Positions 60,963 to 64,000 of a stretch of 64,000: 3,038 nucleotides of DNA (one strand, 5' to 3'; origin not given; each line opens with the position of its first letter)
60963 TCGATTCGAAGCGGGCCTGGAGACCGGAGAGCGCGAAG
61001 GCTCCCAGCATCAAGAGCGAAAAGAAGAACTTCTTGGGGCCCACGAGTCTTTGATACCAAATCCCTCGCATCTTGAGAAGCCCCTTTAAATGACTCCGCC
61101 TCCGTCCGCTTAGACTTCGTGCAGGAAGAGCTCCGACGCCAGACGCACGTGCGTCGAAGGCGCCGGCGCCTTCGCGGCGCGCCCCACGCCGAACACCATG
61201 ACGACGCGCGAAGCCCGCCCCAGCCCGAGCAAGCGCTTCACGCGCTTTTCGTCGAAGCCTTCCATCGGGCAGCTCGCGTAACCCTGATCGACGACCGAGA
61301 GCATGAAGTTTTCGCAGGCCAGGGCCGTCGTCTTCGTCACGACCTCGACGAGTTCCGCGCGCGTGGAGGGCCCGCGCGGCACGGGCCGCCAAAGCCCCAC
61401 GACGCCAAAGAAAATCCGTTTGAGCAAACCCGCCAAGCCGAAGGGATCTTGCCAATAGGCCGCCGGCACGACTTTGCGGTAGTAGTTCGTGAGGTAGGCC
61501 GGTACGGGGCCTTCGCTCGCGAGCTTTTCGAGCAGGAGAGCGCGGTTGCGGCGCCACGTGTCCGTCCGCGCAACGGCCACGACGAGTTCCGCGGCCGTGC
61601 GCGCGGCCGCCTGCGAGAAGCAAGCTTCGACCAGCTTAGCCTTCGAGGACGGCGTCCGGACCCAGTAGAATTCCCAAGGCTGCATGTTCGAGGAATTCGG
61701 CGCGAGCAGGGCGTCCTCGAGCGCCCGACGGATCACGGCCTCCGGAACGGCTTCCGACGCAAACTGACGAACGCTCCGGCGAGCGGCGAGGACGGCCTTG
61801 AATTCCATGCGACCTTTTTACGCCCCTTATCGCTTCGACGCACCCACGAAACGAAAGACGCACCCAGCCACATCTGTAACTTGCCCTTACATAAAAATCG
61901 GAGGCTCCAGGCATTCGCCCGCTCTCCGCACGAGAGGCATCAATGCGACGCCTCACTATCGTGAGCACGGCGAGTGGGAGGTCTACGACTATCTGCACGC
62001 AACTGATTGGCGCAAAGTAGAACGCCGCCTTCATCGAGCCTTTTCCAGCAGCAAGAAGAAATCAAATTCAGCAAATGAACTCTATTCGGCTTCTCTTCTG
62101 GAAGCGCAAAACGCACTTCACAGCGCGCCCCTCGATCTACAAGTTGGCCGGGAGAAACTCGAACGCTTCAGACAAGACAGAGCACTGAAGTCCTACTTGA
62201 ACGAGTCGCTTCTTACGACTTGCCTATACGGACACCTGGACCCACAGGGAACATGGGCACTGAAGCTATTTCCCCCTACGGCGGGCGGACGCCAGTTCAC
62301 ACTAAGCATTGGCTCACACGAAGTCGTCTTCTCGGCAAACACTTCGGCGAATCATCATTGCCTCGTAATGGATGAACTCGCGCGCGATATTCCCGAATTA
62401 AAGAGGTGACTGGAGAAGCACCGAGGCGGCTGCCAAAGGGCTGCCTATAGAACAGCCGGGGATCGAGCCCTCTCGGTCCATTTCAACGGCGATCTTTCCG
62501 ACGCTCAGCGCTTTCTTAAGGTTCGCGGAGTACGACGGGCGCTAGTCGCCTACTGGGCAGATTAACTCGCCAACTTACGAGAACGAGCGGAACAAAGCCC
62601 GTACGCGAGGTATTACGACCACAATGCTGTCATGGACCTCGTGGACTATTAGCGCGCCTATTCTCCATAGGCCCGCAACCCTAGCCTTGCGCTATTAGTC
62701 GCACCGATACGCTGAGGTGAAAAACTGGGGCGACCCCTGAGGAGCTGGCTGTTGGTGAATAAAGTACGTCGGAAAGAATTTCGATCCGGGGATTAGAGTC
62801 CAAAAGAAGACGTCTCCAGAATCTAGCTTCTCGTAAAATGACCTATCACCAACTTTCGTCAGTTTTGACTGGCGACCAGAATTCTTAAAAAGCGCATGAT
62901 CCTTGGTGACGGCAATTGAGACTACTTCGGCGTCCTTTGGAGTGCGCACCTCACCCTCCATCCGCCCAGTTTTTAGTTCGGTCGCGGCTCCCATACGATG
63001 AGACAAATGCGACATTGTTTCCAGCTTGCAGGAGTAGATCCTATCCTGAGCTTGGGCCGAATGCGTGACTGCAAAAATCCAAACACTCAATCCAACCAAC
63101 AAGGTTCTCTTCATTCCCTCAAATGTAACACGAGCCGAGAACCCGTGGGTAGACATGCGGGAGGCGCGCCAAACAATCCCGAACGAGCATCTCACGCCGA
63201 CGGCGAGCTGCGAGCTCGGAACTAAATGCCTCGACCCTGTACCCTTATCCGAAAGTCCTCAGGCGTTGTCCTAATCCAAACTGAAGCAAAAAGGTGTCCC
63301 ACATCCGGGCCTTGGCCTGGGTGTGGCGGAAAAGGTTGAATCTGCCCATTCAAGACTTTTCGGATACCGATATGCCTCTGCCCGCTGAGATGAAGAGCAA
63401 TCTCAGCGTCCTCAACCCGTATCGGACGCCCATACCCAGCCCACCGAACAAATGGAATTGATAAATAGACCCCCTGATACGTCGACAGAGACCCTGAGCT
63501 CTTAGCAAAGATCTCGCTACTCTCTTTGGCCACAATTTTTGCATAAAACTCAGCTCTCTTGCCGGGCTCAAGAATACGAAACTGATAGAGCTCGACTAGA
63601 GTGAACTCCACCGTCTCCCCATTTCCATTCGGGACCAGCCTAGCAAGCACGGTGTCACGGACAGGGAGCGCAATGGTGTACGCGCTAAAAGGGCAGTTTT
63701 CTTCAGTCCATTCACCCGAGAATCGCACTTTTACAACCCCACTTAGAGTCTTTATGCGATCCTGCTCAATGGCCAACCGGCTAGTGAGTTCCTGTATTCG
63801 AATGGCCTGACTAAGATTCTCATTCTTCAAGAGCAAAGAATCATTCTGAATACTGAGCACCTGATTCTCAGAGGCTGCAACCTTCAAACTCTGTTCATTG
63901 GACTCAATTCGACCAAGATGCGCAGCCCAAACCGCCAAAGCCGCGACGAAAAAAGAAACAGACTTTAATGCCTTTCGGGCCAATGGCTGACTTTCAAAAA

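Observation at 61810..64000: Abrupt GC drop (~68% to ~48%) marks a horizontally acquired island carrying a T5orf172-type gene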

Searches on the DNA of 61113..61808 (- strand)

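Call 52: search_dna_similar(query=L005:2700-20440:+, collection=plasmids, mode=near, max_rows=10)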
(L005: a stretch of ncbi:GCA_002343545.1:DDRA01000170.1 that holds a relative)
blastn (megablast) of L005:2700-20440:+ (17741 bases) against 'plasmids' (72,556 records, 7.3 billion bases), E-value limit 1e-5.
No match.
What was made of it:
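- Tried and rejected: There is no near-identical DNA in PLSDB (call 52).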

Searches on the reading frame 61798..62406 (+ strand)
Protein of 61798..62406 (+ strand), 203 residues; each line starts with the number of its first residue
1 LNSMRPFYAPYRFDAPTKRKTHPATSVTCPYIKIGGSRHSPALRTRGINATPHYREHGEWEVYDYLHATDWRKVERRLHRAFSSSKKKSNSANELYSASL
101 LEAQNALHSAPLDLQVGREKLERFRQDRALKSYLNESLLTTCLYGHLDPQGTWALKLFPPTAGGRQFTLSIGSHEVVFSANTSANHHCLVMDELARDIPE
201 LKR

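Call 8: search_protein_families(library=pfam, proteins=[window:61798-62406:+], max_evalue=1)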
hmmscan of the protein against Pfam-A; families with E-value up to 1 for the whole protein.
window:61798-62406:+ (203 aa): 2 families
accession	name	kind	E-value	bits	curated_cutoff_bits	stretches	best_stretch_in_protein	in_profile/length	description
PF10544.15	T5orf172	-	0.00088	20.2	20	1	30-100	15-90/101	T5orf172 domain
PF13455.12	MUG113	-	0.0011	19.9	22.3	1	33-100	2-63/73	Meiotically up-regulated gene 113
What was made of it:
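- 61870..62655 (+): Pseudogene of a ~285-aa T5orf172 (GIY-YIG-like) domain family. One reading frame matches homolog residues ~9-275. In-frame TGA at 62407-62409 replaces an invariant Trp, and there is an in-frame TAA at 62563-62565. The start codon and the first conserved strand (GFVYIL) are lost. Call 8: Pfam 20.2 bits, profile positions 15-90 of 101.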

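Call 9: search_protein_families(library=padloc, proteins=[window:61798-62406:+], max_evalue=1)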
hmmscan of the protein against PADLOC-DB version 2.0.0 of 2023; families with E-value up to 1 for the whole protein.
window:61798-62406:+ (203 aa): 2 families
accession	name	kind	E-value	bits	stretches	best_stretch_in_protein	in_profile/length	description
PDLC05041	PDC-S57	-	0.0033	15.1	1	31-109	19-92/212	-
PDLC03977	PD-Lambda-1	-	0.044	10.6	1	62-108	400-447/496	-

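Call 44: search_protein_families(library=phrogs, proteins=[window:61798-62406:+], max_evalue=0.01)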
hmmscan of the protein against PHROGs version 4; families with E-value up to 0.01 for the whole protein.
window:61798-62406:+ (203 aa): 0 families

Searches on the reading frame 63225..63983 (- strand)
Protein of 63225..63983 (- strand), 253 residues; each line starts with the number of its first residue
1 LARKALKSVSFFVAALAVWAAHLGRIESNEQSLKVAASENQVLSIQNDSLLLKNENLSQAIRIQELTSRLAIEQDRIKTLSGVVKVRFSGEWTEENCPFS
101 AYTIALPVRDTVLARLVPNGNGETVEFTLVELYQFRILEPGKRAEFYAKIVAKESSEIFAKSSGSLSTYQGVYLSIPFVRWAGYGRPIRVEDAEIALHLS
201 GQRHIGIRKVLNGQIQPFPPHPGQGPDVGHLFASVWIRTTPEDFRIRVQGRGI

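Call 8: search_protein_families(library=pfam, proteins=[window:63225-63983:-], max_evalue=1)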
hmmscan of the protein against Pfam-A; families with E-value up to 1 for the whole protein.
window:63225-63983:- (253 aa): 2 families
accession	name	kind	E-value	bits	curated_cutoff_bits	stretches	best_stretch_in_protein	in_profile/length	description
PF04999.18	FtsL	-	0.078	13.5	22.9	1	12-68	25-79/97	Cell division protein FtsL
PF08026.16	Antimicrobial_5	-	0.087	13.3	25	1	208-226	4-22/31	Bee antimicrobial peptide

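Call 9: search_protein_families(library=padloc, proteins=[window:63225-63983:-], max_evalue=1)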
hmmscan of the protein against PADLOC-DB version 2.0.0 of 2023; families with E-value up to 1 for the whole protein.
window:63225-63983:- (253 aa): 0 families

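Call 10: find_encoding_contigs(protein=window:63225-63983:-, flank=10000, max_places=6)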
Protein seq(253 aa) (253 aa): no gene with exactly this product is on record in the collection.

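Call 49: search_protein_representatives(protein=window:63225-63983:-)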
Query: 253 residues. Proteins with E-value up to 0.001 (for the whole library): 12; up to 1e-10: 4; up to 1e-30: 1. The best 12 are listed.
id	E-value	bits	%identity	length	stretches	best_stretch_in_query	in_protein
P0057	5.5e-162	553.2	100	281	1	1-253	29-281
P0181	1.1e-17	80.8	29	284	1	3-220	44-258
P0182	4.5e-17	78.8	26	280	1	5-244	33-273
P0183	1.8e-13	67.0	27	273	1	3-214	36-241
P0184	3.9e-09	52.8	22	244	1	9-246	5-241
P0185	3.3e-08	49.8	28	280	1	39-214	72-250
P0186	2.2e-07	47.1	30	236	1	61-214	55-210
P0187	7.9e-07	45.3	29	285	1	36-204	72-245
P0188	4.1e-06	42.9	25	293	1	20-202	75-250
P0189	3.6e-05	39.8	26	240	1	47-217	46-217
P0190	4.5e-04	36.3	26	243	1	53-207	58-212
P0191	5.6e-04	35.9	27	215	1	67-203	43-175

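Call 54: predict_structure(alignment_id=A3)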
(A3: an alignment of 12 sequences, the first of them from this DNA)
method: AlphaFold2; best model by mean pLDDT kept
length: 253 residues; sequences in the alignment: 12
mean_pLDDT: 84.7   pTM: 0.67
mean pLDDT of the five models: 84.7, 84.3, 83.1, 82.6, 73.4
residues with pLDDT >= 90: 124; 70-90: 90; 50-70: 27; < 50: 12
segments of 3 or more residues with pLDDT < 50: 224-229, 249-253
pLDDT, mean of each block of 10 residues (from residue 1): 73 89 89 91 93 94 93 91 95 85 64 91 90 90 93 90 91 86 80 93 86 76 48 87 73 39
secondary structure, 60 per line:
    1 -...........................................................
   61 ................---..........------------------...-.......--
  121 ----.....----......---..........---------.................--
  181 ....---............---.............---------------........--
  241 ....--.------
elements in order: H2-75 E80-89 E112-118 E125-129 E134-139 E143-152 H163-168 E169-178 H181-184 E188-199 E203-215 E231-238 H241-244
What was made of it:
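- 63222..64000 (-): Membrane-anchored protein of a rare family. The gene runs past the window end to ~64067 and is 281 aa as called on the public contig. It has N-terminal TM helices, a coiled coil and a C-terminal beta-sandwich. Call 54: AF2 pLDDT 84.7.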

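Call 59: fold_search(model_id=the predicted structure, library=pdb)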
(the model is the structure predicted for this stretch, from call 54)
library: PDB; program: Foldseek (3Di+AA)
matches with E <= 10: 793; with E <= 0.001: 2
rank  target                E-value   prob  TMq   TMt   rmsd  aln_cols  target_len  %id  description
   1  2iuj                  3.9e-04  0.98  0.24  0.09   7.4       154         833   13  Crystal Structure of Soybean Lipoxygenase-B (released 2006-10-11)
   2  5eeo                  9.3e-04  0.98  0.25  0.10   5.9       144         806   14  soybean lipoxygenase(L1)-T756R (released 2015-11-25)
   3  4wfo                  5.6e-03  0.84  0.24  0.09   6.6       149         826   15  manganese-substituted soybean lipoxygenase-1 (released 2015-09-30)
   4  5tqn_B                1.2e-02  0.77  0.25  0.10   6.6       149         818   13  Lipoxygenase-1 (soybean) L546A mutant at 293K (released 2017-11-01)
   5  2pvs_B                1.7e-02  0.82  0.25  0.16   7.5       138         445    9  Structure of human pancreatic lipase related protein 2 mutant N336Q (released 2007-12-18)
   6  1lnh                  1.8e-02  0.38  0.22  0.09  10.7       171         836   12  LIPOXYGENASE-3(SOYBEAN) NON-HEME FE(II) METALLOPROTEIN (released 1997-02-02)
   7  9dbt_E                1.9e-02  0.05  0.10  0.10  16.0       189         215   10  Crystal structure of human astrovirus 1 capsid spike bound to human neonatal Fc receptor (released 2025-09-03)
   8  1hpl_A                2.2e-02  0.72  0.24  0.15   6.2       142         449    9  HORSE PANCREATIC LIPASE. THE CRYSTAL STRUCTURE AT 2.3 ANGSTROMS RESOLUTION (released 1994-05-31)
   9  1gpl                  2.6e-02  0.57  0.24  0.16   9.1       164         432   10  RP2 LIPASE (released 1997-02-12)
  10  3v0a_A                2.6e-02  0.09  0.12  0.04  19.4       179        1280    9  2.7 angstrom crystal structure of BoNT/Ai in complex with NTNHA (released 2012-03-14)
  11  3tjo_D                2.8e-02  0.05  0.10  0.12  17.5       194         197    8  HtrA1 catalytic domain, mutationally inactivated (released 2012-05-16)
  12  8dfp_A                3.8e-02  0.06  0.12  0.08  22.2       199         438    7  Ectodomain of full-length KIT(DupA502,Y503)-SCF dimers (released 2023-03-29)
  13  1lpa_B                4.3e-02  0.47  0.23  0.15   7.5       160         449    9  INTERFACIAL ACTIVATION OF THE LIPASE-PROCOLIPASE COMPLEX BY MIXED MICELLES REVEALED BY X-RAY CRYSTALLOGRAPHY (released 1994-11-01)
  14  5mk6                  4.9e-02  0.09  0.14  0.10  17.0       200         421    8  Crystal structure of the receptor-binding domain of botulinum neurotoxin A1 (crystal form 1) (released 2018-03-28)
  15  5tpb_B                4.9e-02  0.08  0.15  0.11  16.7       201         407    5  Binding domain of BoNT/A complexed with ganglioside variant (released 2017-01-18)
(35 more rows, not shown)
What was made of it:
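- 63222..64000 (-): Call 59: weak PLAT/LH2-like match, E 4e-4, TMq 0.24.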

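Call 65: find_encoding_contigs(protein=P0181, flank=4000, max_places=2)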
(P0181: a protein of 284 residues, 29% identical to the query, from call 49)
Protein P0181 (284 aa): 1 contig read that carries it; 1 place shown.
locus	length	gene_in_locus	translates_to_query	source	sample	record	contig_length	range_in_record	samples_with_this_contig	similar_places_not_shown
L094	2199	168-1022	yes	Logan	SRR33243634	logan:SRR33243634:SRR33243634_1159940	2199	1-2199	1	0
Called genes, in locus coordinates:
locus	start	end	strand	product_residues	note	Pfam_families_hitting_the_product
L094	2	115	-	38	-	?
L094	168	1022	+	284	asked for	-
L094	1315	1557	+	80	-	-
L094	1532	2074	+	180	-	-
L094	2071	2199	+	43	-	?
